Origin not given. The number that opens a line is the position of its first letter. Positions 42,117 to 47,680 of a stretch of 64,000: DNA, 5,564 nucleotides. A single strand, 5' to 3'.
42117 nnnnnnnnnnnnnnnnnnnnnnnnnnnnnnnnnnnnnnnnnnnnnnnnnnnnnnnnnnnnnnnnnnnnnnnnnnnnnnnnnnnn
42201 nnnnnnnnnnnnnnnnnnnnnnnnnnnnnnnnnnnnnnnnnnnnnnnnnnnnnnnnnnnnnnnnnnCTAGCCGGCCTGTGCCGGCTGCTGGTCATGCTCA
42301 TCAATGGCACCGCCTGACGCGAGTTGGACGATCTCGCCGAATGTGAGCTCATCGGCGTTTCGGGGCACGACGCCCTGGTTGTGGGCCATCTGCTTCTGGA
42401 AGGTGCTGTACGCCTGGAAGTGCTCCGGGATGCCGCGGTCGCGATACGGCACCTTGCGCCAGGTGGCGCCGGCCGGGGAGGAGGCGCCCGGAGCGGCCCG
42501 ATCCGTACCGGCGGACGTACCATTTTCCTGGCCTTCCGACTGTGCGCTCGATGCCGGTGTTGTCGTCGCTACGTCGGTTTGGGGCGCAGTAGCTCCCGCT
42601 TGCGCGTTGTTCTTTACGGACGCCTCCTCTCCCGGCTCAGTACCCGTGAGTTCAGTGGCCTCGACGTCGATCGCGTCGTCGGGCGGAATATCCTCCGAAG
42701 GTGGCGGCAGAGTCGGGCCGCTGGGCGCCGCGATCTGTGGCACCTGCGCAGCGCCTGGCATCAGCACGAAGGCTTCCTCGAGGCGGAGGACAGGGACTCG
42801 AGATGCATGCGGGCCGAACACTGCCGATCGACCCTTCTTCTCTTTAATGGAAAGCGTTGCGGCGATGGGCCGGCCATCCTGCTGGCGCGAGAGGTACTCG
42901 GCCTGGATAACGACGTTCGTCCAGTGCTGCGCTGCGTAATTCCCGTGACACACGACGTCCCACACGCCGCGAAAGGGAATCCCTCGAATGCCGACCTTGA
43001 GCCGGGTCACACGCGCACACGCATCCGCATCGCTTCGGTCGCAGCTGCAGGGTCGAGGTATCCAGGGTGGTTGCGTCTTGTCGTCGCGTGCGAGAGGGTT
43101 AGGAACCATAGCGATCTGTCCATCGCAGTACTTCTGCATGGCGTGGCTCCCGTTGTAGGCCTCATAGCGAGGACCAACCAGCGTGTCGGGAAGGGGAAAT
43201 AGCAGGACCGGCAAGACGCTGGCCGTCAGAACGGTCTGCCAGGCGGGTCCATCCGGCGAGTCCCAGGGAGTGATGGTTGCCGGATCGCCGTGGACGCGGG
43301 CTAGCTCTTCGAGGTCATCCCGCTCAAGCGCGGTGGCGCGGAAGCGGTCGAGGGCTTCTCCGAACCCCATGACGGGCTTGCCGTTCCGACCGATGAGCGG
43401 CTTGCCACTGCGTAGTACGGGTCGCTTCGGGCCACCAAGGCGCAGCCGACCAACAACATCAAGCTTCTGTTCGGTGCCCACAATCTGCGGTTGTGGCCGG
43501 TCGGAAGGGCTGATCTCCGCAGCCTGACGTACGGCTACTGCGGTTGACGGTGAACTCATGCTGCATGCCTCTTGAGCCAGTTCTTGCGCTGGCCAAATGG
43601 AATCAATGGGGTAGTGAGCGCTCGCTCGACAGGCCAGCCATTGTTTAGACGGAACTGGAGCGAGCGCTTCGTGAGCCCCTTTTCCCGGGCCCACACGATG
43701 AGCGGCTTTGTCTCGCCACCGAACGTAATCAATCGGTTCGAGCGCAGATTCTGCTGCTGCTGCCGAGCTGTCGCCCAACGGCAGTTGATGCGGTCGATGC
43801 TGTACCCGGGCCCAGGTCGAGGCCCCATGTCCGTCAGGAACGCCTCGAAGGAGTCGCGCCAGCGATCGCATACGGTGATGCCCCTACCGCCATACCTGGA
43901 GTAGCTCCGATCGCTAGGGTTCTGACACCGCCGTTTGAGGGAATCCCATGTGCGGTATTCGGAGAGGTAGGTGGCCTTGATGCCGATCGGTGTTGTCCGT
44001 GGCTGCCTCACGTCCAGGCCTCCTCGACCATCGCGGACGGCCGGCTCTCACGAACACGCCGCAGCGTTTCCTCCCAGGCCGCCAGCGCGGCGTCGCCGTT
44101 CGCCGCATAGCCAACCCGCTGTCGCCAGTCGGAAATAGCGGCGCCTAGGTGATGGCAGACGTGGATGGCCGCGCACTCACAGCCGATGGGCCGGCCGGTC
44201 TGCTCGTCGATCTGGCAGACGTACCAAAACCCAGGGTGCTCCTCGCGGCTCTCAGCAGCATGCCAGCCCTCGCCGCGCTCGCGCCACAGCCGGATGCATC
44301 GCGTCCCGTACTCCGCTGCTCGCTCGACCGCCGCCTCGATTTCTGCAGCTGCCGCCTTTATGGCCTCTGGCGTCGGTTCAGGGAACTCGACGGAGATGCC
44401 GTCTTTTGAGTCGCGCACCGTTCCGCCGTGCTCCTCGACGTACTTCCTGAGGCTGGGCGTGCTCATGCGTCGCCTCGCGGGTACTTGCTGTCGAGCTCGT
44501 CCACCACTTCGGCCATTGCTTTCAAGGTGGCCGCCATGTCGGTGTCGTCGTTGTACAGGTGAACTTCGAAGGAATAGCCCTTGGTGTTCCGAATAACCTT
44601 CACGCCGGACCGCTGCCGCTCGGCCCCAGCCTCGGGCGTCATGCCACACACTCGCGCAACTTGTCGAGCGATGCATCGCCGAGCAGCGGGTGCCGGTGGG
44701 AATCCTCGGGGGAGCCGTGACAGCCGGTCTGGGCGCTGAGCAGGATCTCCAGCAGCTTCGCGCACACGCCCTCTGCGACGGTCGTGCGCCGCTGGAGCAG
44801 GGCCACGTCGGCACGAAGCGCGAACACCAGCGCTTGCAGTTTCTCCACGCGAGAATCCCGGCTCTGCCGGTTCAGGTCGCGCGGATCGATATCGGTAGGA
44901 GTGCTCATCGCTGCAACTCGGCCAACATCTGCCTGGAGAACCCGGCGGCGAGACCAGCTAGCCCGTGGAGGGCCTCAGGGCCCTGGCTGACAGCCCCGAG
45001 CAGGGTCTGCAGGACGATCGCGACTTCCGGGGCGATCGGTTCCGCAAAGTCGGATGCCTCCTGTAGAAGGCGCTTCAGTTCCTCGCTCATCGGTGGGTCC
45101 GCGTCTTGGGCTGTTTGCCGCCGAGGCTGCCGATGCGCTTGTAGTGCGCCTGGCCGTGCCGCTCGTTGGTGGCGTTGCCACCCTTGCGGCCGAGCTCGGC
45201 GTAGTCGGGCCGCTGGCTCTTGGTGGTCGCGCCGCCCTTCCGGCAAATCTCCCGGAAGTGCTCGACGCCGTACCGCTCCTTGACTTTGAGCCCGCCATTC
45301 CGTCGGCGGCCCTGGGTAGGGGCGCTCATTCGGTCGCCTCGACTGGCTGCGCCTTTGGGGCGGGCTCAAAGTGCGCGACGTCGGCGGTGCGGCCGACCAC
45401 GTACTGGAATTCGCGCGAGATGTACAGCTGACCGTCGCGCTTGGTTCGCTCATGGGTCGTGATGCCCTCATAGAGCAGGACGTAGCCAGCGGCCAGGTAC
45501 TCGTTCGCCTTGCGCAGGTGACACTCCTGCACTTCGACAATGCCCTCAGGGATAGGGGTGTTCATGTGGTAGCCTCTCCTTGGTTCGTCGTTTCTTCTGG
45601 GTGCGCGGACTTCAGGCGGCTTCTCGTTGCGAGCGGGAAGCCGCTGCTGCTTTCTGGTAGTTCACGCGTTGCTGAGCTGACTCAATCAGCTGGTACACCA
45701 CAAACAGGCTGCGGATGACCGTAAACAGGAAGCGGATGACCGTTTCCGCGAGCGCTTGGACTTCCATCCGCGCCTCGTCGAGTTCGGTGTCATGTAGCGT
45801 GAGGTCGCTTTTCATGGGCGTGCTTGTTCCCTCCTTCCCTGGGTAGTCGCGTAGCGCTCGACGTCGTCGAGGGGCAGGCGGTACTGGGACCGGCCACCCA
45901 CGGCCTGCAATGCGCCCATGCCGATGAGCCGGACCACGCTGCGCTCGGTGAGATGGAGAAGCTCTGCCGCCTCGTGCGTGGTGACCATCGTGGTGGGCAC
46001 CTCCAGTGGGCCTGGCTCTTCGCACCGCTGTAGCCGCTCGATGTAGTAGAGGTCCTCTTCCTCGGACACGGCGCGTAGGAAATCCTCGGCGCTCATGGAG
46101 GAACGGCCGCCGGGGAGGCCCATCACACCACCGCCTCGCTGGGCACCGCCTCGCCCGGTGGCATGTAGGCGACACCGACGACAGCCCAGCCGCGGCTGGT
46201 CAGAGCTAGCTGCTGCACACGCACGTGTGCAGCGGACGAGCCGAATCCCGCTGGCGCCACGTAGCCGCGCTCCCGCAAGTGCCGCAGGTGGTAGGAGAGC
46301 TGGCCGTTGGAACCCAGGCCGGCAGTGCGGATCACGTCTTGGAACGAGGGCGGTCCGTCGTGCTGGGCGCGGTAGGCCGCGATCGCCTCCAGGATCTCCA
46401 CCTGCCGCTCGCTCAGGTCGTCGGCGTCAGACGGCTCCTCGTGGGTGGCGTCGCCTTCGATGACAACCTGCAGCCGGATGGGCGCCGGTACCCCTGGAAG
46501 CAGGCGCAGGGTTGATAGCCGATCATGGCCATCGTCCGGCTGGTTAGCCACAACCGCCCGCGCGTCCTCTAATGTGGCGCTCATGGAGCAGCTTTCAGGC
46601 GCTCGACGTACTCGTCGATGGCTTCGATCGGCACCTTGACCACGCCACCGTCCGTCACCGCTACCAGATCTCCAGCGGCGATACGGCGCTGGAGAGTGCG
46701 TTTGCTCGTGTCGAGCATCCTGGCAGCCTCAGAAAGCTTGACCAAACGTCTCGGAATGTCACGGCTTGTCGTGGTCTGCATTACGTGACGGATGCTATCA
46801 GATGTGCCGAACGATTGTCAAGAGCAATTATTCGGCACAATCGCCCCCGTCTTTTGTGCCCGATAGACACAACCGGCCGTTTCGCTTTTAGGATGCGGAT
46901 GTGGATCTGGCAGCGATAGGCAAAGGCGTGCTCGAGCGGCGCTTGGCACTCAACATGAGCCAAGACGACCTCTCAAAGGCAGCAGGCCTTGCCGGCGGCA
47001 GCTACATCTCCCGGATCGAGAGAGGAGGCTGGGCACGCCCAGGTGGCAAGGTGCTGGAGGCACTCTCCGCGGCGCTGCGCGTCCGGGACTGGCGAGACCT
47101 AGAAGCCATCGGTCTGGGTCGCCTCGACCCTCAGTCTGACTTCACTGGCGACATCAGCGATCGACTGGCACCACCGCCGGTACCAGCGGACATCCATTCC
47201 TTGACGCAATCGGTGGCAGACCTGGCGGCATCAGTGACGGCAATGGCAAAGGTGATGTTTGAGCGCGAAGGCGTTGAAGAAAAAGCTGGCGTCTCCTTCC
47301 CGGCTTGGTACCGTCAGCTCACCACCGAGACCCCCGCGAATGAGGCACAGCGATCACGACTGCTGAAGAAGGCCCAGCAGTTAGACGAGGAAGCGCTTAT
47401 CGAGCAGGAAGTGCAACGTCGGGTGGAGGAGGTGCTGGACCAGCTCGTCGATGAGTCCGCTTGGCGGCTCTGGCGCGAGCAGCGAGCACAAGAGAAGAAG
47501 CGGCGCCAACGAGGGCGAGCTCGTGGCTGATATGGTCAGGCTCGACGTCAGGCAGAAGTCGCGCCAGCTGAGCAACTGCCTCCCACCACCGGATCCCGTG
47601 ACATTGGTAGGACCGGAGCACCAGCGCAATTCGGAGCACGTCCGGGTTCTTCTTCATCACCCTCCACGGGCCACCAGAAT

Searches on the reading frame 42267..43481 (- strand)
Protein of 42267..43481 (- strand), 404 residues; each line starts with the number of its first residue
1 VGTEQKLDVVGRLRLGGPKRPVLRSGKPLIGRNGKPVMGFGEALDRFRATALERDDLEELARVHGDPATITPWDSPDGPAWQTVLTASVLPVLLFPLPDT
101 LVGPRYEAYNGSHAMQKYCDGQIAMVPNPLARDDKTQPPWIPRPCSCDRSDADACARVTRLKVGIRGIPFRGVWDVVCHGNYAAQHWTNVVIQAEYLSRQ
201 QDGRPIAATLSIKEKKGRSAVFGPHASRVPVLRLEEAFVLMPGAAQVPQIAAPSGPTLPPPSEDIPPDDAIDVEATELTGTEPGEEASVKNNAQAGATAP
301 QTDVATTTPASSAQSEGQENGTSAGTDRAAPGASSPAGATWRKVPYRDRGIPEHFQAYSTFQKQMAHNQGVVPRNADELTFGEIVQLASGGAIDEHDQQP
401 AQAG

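Call 15: search_protein_families(library=pfam, proteins=[window:42267-43481:-], max_evalue=0.001)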
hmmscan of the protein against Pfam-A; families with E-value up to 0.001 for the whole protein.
window:42267-43481:- (404 aa): 1 family
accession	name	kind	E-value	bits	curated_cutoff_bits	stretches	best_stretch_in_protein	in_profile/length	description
PF18897.5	Gp3-like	-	2.1e-12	47.8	23.6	1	26-219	16-176/191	Recombination directionality factor-like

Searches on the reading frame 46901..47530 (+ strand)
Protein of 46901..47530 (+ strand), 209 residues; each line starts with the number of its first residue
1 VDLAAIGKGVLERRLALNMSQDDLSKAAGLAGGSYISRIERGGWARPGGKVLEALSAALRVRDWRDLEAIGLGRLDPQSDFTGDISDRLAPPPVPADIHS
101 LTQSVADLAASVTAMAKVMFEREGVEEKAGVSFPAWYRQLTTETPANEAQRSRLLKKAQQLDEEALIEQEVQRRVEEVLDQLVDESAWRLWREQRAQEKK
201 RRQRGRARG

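Call 16: search_protein_families(library=pfam, proteins=[window:46901-47530:+], max_evalue=0.001)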
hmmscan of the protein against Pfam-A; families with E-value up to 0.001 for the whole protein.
window:46901-47530:+ (209 aa): 2 families
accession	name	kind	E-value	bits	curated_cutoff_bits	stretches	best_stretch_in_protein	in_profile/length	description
PF01381.28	HTH_3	-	1.1e-07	32.3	23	1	12-61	3-50/55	Helix-turn-helix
PF13560.12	HTH_31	-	2.2e-05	25.1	27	1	13-61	9-56/64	Helix-turn-helix domain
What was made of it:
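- An HTH repressor candidate is encoded at 46901-47530 (call 16).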
